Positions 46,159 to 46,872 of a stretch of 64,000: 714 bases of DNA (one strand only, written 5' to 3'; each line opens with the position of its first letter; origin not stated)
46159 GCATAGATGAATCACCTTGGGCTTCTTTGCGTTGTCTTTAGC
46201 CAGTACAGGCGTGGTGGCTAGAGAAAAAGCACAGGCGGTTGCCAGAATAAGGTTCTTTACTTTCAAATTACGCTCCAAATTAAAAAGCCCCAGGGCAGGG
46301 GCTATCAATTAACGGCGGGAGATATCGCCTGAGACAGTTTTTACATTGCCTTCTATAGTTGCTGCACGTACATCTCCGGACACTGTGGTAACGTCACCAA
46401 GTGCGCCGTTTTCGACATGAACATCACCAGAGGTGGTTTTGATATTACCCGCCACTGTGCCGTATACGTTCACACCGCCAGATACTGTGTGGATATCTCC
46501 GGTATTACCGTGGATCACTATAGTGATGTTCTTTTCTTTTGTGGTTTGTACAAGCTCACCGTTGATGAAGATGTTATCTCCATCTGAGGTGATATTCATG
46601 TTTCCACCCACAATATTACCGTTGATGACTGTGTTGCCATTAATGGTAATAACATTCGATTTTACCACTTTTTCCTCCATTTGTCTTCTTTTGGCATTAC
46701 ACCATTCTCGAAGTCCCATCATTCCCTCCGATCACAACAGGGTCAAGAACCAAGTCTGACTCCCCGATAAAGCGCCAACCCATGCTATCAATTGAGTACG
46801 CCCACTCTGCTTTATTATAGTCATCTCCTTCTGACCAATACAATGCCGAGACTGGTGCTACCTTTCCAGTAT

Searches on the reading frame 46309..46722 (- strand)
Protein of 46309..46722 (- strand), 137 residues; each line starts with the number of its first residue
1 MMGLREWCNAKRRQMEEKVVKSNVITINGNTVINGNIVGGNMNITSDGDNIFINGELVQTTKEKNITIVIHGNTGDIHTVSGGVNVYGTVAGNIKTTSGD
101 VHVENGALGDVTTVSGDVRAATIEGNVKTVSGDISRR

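Call 3: search_protein_families(library=pfam, proteins=[window:46309-46722:-], max_evalue=1)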
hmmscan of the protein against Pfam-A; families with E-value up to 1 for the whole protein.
window:46309-46722:- (137 aa): 4 families
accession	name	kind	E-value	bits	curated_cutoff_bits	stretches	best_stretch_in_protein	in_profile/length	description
PF04074.18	DUF386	-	0.034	14.6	26.5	1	43-90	36-83/145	YhcH/YjgK/YiaL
PF03017.19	Transposase_23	-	0.054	13.8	21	1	16-40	11-35/66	TNP1/EN/SPM transposase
PF14427.12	Pput2613-deam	-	0.074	13.3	25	1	22-98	13-87/118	Pput_2613-like deaminase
PF24239.1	DUF7447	-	0.21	12.2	24.1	1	39-83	31-75/89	Family of unknown function (DUF7447)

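Call 4: search_protein_families(library=phrogs, proteins=[window:46309-46722:-], max_evalue=0.01)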
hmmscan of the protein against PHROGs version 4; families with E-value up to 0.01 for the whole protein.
window:46309-46722:- (137 aa): 2 families
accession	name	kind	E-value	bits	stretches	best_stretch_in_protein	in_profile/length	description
phrog_3163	-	unknown function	6.1e-32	111.1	1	13-137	4-120/121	-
phrog_17975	-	unknown function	0.0021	19.2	1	11-42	26-59/63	-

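Call 6: search_protein_families(library=ncbifam, proteins=[window:46309-46722:-], max_evalue=1)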
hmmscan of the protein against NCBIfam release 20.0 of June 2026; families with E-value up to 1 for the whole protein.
window:46309-46722:- (137 aa): 1 family
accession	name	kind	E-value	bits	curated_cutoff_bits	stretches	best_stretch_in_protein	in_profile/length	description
NF011814.0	PRK15286.1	equivalog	0.095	12.2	264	1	3-53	72-122/170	putative minor fimbrial subunit StfE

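Call 9: find_homologous_proteins(query=window:46309-46722:-, max_evalue=0.001)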
Query window:46309-46722:- (137 aa): 68 proteins with E <= 0.001 among 116 candidates.
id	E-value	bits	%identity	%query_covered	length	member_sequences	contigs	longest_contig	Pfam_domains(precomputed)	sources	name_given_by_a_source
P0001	5.4e-76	270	98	99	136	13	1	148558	-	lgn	-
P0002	2.4e-59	217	80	99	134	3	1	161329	-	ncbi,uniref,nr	ncbi:hypothetical protein [Salmonella phage NINP13076]|uniref:Polymer-forming cytoskeletal protein n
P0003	2.5e-59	217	83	99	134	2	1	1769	-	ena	-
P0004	5.2e-58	212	79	99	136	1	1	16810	-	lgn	-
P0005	1.1e-56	208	80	99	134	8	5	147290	-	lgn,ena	-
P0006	4.9e-56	206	78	99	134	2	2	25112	-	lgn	-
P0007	4.7e-55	203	70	99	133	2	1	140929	-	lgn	-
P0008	1.4e-48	182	72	99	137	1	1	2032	-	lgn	-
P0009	2.0e-48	181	80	90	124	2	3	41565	-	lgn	-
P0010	8.8e-48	179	84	71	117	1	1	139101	-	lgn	-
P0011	1.2e-47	179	81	87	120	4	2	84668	-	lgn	-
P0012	1.4e-47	179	79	87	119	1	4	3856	-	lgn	-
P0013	3.1e-46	174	78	87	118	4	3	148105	-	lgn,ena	-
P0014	8.4e-46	173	68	99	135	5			-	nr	nr:MAG: hypothetical protein [Bacteriophage sp.]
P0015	5.9e-42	160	63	99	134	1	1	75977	-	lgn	-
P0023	1.3e-27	114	89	52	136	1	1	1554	PF13349.13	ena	-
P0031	7.2e-12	63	54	55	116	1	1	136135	-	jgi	jgi:glutamate synthase domain-containing protein 3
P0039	2.8e-10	58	40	80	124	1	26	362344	-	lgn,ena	-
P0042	4.9e-10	57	45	76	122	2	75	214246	-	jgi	jgi:DUF4097 and DUF4098 domain-containing protein YvlB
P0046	4.4e-9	54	48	72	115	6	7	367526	-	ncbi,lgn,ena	-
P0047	7.5e-9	53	41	82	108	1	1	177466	-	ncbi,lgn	-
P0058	1.9e-6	46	38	90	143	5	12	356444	-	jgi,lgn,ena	jgi:hypothetical protein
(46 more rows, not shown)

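Call 10: search_solved_structures(query=window:46309-46722:-, max_evalue=10, show_alignments=2)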
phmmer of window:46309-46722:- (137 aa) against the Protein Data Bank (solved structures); distinct sequences matched with E-value up to 10: 8.
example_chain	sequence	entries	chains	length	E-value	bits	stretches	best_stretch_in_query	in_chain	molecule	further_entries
5j07_A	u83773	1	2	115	0.12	15.4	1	81-135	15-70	Superoxide dismutase [Cu-Zn],Superoxide dismutase [Cu-Zn],Superoxide dismutase [Cu-Zn],Sup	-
4bcz_A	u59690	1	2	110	0.15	15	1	81-135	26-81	SUPEROXIDE DISMUTASE [CU-ZN]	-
4bd4_A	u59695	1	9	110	0.17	14.9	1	81-135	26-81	SUPEROXIDE DISMUTASE [CU-ZN]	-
1sli_A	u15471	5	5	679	0.19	14.7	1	49-116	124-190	INTRAMOLECULAR TRANS-SIALIDASE | SIALIDASE L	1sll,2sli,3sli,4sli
7cjv_A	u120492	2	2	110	0.23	14.5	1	81-135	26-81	Monomeric Human Cu,Zn Superoxide dismutase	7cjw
2v73_A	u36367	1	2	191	0.36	13.8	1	48-79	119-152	PUTATIVE EXO-ALPHA-SIALIDASE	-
5j0g_A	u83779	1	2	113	0.41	13.7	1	81-135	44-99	OXIDOREDUCTASE,Superoxide dismutase [Cu-Zn]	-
9buj_A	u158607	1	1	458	0.57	13.2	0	16-54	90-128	Pectate lyase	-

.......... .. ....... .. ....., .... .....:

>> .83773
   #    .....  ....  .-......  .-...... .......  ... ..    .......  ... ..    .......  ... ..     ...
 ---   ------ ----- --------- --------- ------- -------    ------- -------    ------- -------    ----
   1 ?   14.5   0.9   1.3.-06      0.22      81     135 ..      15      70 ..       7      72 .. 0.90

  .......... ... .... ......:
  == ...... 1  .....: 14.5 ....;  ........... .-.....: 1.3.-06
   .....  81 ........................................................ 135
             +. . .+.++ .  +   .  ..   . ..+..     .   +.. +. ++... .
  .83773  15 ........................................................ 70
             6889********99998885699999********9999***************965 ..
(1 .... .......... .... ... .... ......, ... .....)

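Call 12: search_protein_families(library=pfam, alignment_id=A1, max_evalue=1)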
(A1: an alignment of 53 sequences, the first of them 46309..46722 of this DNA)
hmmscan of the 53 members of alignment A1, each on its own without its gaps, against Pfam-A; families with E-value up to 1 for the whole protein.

A. member 1, window:46309-46722:- (137 aa): 4 families
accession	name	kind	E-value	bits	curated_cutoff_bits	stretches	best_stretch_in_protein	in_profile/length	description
PF04074.18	DUF386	-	0.034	14.6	26.5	1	43-90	36-83/145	YhcH/YjgK/YiaL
PF03017.19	Transposase_23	-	0.054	13.8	21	1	16-40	11-35/66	TNP1/EN/SPM transposase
PF14427.12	Pput2613-deam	-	0.074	13.3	25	1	22-98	13-87/118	Pput_2613-like deaminase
PF24239.1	DUF7447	-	0.21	12.2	24.1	1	39-83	31-75/89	Family of unknown function (DUF7447)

B. families by the number of members that match (of 53 scanned): 68 families (the first 25 are shown)
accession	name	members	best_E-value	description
PF04519.19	Bactofilin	9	0.0016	Polymer-forming cytoskeletal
PF13349.12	DUF4097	5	3.8e-05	Toastrack DUF4097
PF24060.1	DUF7361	5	0.0019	Domain of unknown function (DUF7361)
PF07550.17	Shr-like_HID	5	0.021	Heme-binding protein Shr-like, Hb-interacting domain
PF01833.30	TIG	4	0.006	IPT/TIG domain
PF19276.4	HD_assoc_2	3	0.065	HD associated region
PF18492.6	ORF_2_N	3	0.42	Open reading frame 2 N-terminal domain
PF01353.27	GFP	2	0.00029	Green fluorescent protein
PF07504.19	FTP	2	0.019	Fungalysin/Thermolysin Propeptide Motif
PF08603.16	CAP_C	2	0.044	Adenylate cyclase associated (CAP) C terminal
PF08308.17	PEGA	2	0.088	PEGA domain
PF09870.14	DUF2097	2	0.089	Uncharacterized protein conserved in archaea (DUF2097)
PF05046.19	Img2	2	0.11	Mitochondrial large subunit ribosomal protein (Img2)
PF14121.12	Porin_10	1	0.0079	Putative porin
PF01493.24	GXGXG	1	0.011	GXGXG motif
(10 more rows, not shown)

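Call 13: search_solved_structures(query=A1, max_evalue=10, show_alignments=3)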
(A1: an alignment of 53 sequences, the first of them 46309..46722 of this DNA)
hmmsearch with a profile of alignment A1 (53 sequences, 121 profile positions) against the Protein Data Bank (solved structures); distinct sequences matched with E-value up to 10: 20.
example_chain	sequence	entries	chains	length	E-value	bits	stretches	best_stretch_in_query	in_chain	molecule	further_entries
4cdb_A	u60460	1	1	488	1.6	11.9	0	78-108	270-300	LISTERIOLYSIN O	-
1ot2_A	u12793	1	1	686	2.5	11.3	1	14-98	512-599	Cyclomaltodextrin glucanotransferase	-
1tcm_A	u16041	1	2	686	2.7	11.2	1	14-98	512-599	CYCLODEXTRIN GLYCOSYLTRANSFERASE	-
1cgw_A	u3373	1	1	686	2.7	11.2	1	14-98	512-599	CYCLOMALTODEXTRIN GLUCANOTRANSFERASE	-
1cxf_A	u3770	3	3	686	2.7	11.2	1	14-98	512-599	CYCLODEXTRIN GLYCOSYLTRANSFERASE | PROTEIN (CYCLODEXTRIN-GLYCOSYLTRANSFERASE)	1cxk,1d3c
1cxl_A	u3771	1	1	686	2.7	11.2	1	14-98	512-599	PROTEIN (CYCLODEXTRIN-GLYCOSYLTRANSFERASE)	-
1dtu_A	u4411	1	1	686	2.7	11.2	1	14-98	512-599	PROTEIN (CYCLODEXTRIN GLYCOSYLTRANSFERASE)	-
1cdg_A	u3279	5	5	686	2.7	11.2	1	14-98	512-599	CYCLODEXTRIN GLYCOSYL-TRANSFERASE | CYCLODEXTRIN GLYCOSYLTRANSFERASE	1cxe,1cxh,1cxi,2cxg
1eo5_A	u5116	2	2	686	2.7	11.2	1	14-98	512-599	PROTEIN (CYCLODEXTRIN GLYCOSYLTRANSFERASE)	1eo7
1cgx_A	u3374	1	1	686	2.7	11.2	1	14-98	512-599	CYCLOMALTODEXTRIN GLUCANOTRANSFERASE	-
1cgv_A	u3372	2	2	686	2.7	11.2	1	14-98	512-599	CYCLOMALTODEXTRIN GLUCANOTRANSFERASE | CYCLODEXTRIN GLYCOSYLTRANSFERASE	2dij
1kcl_A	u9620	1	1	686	2.7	11.2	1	14-98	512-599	Cyclodextrin glycosyltransferase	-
1cgy_A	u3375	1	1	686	2.7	11.2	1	14-98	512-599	CYCLOMALTODEXTRIN GLUCANOTRANSFERASE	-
1pj9_A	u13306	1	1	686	2.7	11.2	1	14-98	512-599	Cyclomaltodextrin glucanotransferase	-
1kck_A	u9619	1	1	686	2.7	11.2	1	14-98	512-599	CYCLODEXTRIN GLYCOSYLTRANSFERASE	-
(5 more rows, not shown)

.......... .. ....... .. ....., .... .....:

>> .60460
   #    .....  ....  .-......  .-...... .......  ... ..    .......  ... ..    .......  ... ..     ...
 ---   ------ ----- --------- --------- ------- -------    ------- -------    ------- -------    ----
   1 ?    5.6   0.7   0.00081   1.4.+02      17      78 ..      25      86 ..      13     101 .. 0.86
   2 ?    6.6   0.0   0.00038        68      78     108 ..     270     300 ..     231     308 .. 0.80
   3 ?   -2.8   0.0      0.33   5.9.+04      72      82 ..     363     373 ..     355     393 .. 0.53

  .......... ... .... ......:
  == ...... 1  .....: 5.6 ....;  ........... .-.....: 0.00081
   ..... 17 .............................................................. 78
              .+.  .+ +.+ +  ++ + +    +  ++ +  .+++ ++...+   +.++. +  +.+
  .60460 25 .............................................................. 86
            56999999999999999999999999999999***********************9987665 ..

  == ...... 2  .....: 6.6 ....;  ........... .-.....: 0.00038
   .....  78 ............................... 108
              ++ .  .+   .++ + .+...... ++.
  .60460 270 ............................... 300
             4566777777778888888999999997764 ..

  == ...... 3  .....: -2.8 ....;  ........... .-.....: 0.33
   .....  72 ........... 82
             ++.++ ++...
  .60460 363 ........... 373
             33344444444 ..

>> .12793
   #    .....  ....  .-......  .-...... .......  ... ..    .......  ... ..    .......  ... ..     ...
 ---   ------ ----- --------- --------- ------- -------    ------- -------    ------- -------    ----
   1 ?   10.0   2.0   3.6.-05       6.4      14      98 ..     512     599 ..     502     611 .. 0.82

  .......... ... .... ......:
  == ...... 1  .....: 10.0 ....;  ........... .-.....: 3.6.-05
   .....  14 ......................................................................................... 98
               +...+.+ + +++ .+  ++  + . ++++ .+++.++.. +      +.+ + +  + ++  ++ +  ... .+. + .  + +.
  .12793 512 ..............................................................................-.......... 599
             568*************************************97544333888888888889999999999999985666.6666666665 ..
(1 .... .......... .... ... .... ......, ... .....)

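Call 18: predict_structure(alignment_id=A1)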
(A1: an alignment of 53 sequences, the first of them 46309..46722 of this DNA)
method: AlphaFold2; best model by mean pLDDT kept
length: 137 residues; sequences in the alignment: 53
mean_pLDDT: 74.8   pTM: 0.60
mean pLDDT of the five models: 74.8, 74.1, 73.8, 72.8, 72.6
residues with pLDDT >= 90: 0; 70-90: 109; 50-70: 23; < 50: 5
segments of 3 or more residues with pLDDT < 50: 17-21
pLDDT, mean of each block of 10 residues (from residue 1): 71 54 69 60 79 80 76 78 78 82 78 83 82 77
secondary structure, 60 per line:
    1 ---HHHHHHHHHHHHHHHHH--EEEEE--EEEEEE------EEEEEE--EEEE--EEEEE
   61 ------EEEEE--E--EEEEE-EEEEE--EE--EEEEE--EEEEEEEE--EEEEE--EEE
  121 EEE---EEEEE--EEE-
elements in order: H4-20 E23-27 E30-35 E42-47 E50-53 E56-60 E67-71 E77-81 E83-87 E94-98 E101-108 E111-115 E118-123 E127-131 E134-136

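Call 21: fold_search(model_id=the predicted structure, library=pdb)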
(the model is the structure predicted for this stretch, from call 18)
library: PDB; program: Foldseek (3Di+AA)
matches with E <= 10: 37; with E <= 0.001: 0
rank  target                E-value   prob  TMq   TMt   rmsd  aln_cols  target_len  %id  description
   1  6qvi_A                3.7e-01  0.21  0.32  0.11   8.7       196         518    7  Crystal structure of competence-associated pilin ComZ from Thermus thermophilus (released 2019-05-29)
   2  3sf5_B                9.2e-01  0.04  0.17  0.11  12.8       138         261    6  Crystal Structure of Helicobacter pylori Urease Accessory Protein UreF/H complex (released 2011-11-02)
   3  8hcn_D                1.1e+00  0.03  0.15  0.10  13.0       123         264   10  CryoEM Structure of Klebsiella pneumoniae UreD/urease complex (released 2023-05-03)
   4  3sf5_D                1.2e+00  0.04  0.17  0.11  12.0       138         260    5  Crystal Structure of Helicobacter pylori Urease Accessory Protein UreF/H complex (released 2011-11-02)
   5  4hi0_B                1.3e+00  0.03  0.15  0.10  12.5       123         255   10  Crystal Structure of Helicobacter pylori Urease Accessory Protein UreF/H/G complex (released 2013-10-16)
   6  4nu3_B                2.6e+00  0.03  0.19  0.13  10.8       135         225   12  Crystal structure of mFfIBP, a capping head region swapped mutant of ice-binding protein (released 2014-04-16)
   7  6eio                  3.2e+00  0.06  0.20  0.14   8.9       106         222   17  Crystal structure of an ice binding protein from an Antarctic Biological Consortium (released 2018-03-28)
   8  6n2b_B                3.2e+00  0.03  0.18  0.09  11.2       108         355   11  The Crystal Structure of Caldicellulosiruptor kristjanssonii Tapirin C-terminal domain (released 2018-12-19)
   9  2k46_MODEL_1_A        4.5e+00  0.08  0.19  0.15   5.8        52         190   21  Xenopus laevis malectin complexed with nigerose (Glcalpha1-3Glc) (released 2008-08-12)
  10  4peu                  5.1e+00  0.06  0.25  0.16   7.1       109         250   13  Structure of the polysaccharide lyase-like protein Cthe_2159 from C. thermocellum, native form with Calcium bound (released 2014-10-01)
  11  4dt5_A                5.1e+00  0.02  0.17  0.16  12.0       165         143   10  Crystal Structure of Rhagium inquisitor Antifreeze Protein (released 2013-03-13)
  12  4nu3_A                5.7e+00  0.02  0.19  0.13  10.8       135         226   12  Crystal structure of mFfIBP, a capping head region swapped mutant of ice-binding protein (released 2014-04-16)
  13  2hzh                  5.7e+00  0.01  0.10  0.04  13.2        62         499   16  Crystal structure of laccase from Coriolus zonatus at 2.6 A resolution (released 2007-08-14)
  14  8e2p_A                6.0e+00  0.01  0.14  0.13  10.6       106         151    9  Crystal structure of TadA*8.20 in a complex with ssDNA (released 2023-01-11)
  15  9u4u_A                6.0e+00  0.00  0.10  0.09  15.6       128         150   11  Structure of the functional amyloid FapC from Pseudomonas sp.UK4 (released 2025-08-06)
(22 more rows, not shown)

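Call 25: find_homologous_proteins(query=A1, max_evalue=0.001)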
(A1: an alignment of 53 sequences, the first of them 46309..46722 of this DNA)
Query A1 (53 sequences) (137 aa, profile of the alignment): 5918 proteins with E <= 0.001 among 8000 candidates; the best 120 are listed.
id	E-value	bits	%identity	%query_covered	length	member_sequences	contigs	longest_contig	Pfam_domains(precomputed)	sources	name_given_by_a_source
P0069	3.6e-48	180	36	86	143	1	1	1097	-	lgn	-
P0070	3.1e-44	168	44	64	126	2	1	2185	-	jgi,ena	-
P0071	3.7e-44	167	42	76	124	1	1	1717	-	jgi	jgi:hypothetical protein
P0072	3.9e-43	164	39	65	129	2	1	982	-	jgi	-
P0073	6.0e-43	163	33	90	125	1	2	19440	-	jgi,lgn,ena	-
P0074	6.7e-43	163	36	88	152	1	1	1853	-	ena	-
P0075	2.5e-42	161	39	82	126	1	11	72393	-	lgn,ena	-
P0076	5.8e-42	160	43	64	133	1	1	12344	-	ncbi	-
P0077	1.1e-41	159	32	84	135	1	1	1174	-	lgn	-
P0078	1.7e-41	159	43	64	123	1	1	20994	-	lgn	-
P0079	1.2e-40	156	34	84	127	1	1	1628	-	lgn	-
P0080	1.3e-40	156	42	76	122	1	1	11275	-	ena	-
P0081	2.3e-40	155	42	82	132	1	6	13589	-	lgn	-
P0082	7.2e-40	154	42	80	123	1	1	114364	-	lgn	-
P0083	7.2e-40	154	44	64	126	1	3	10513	-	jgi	jgi:hypothetical protein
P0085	1.2e-39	153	41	64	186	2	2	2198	-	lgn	-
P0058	9.2e-35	137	38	90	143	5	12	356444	-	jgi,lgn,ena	jgi:hypothetical protein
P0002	4.0e-34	135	80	99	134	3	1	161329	-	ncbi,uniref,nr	ncbi:hypothetical protein [Salmonella phage NINP13076]|uniref:Polymer-forming cytoskeletal protein n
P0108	1.8e-33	133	43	61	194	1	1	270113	-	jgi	jgi:DUF4097 and DUF4098 domain-containing protein YvlB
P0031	3.6e-32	129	54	55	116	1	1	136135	-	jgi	jgi:glutamate synthase domain-containing protein 3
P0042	1.2e-31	127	45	76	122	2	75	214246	-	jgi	jgi:DUF4097 and DUF4098 domain-containing protein YvlB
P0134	5.0e-30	122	38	76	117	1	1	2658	-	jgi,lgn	jgi:DUF4097 and DUF4098 domain-containing protein YvlB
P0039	8.6e-30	121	40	80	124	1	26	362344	-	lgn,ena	-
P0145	1.9e-29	120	38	91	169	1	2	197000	-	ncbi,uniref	ncbi:hypothetical protein [Halalkalibacter oceani]|uniref:hypothetical protein n=1 Tax=Halalkalibact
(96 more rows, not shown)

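Call 26: find_encoding_contigs(protein=P0039, flank=5000, max_places=3)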
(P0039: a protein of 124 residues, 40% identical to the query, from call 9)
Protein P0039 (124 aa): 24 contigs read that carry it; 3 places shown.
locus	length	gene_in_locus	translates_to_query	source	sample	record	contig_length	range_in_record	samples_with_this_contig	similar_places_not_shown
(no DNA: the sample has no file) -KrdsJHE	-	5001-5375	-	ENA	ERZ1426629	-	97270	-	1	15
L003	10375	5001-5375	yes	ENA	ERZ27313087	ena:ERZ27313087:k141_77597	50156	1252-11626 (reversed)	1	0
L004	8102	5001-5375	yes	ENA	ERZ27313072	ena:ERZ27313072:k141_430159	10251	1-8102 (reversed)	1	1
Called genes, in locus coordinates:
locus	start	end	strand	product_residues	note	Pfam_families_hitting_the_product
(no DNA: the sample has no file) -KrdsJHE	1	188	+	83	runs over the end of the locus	-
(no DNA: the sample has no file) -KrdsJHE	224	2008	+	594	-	PF04536:TPM_phosphatase, PF25184:YxzE (faint)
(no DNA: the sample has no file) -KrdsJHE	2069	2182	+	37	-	-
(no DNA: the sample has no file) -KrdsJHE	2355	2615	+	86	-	-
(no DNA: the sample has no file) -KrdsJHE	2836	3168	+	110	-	-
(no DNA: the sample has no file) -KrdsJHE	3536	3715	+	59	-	-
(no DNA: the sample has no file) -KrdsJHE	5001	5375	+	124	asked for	-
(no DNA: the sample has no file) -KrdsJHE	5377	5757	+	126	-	-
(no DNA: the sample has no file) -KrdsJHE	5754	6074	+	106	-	-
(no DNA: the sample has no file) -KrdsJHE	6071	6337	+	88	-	-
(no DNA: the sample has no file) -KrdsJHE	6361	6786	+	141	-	-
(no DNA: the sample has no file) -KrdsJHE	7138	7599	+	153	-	-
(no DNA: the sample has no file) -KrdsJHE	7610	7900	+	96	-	-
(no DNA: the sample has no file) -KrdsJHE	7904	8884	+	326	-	-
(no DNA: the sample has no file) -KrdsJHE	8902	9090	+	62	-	-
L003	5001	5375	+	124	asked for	-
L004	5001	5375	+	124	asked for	-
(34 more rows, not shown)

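Call 27: find_encoding_contigs(protein=P0042, flank=5000, max_places=3)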
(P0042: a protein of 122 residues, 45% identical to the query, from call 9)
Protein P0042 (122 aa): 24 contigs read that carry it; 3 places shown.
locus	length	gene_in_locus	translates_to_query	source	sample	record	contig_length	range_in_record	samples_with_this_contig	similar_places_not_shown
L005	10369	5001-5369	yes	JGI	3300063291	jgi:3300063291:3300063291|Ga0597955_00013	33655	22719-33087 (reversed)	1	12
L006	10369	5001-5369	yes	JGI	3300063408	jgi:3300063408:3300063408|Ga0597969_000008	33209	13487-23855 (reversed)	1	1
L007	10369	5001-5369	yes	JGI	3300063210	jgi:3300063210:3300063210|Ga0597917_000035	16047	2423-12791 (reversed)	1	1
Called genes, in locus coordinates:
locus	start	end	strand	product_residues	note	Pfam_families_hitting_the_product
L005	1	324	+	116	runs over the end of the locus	-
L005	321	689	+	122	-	-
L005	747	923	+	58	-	-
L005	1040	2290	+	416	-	PF11925:DUF3443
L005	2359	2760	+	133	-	-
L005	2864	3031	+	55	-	-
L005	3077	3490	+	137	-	-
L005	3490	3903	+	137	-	-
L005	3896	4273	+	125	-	-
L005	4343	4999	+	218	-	PF00149:Metallophos, PF12850:Metallophos_2 (weak)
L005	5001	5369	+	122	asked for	-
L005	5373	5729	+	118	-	-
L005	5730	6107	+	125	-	-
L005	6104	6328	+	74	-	-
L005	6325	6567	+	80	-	-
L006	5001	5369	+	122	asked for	-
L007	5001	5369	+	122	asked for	-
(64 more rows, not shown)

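Call 28: find_encoding_contigs(protein=P0046, flank=5000, max_places=3)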
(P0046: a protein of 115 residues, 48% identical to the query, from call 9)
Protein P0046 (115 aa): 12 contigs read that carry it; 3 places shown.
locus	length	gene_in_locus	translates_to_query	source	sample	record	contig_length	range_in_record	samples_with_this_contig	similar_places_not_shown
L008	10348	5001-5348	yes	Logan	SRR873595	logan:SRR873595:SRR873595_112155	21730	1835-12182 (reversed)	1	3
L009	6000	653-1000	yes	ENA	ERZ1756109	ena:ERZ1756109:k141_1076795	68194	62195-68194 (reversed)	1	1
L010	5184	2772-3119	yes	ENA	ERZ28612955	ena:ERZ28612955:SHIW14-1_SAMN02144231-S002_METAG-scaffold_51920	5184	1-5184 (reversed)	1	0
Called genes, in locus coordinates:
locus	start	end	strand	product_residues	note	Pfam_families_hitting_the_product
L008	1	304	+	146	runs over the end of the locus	-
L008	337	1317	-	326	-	PF00293:NUDIX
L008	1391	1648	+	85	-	-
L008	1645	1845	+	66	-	-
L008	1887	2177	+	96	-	-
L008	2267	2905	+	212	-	-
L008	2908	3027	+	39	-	-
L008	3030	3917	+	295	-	-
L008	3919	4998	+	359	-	PF00709:Adenylsucc_synt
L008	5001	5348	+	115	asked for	-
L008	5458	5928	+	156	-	-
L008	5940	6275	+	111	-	-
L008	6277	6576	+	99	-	-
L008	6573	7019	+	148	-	-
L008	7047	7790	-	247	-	-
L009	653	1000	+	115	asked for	-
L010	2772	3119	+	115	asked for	-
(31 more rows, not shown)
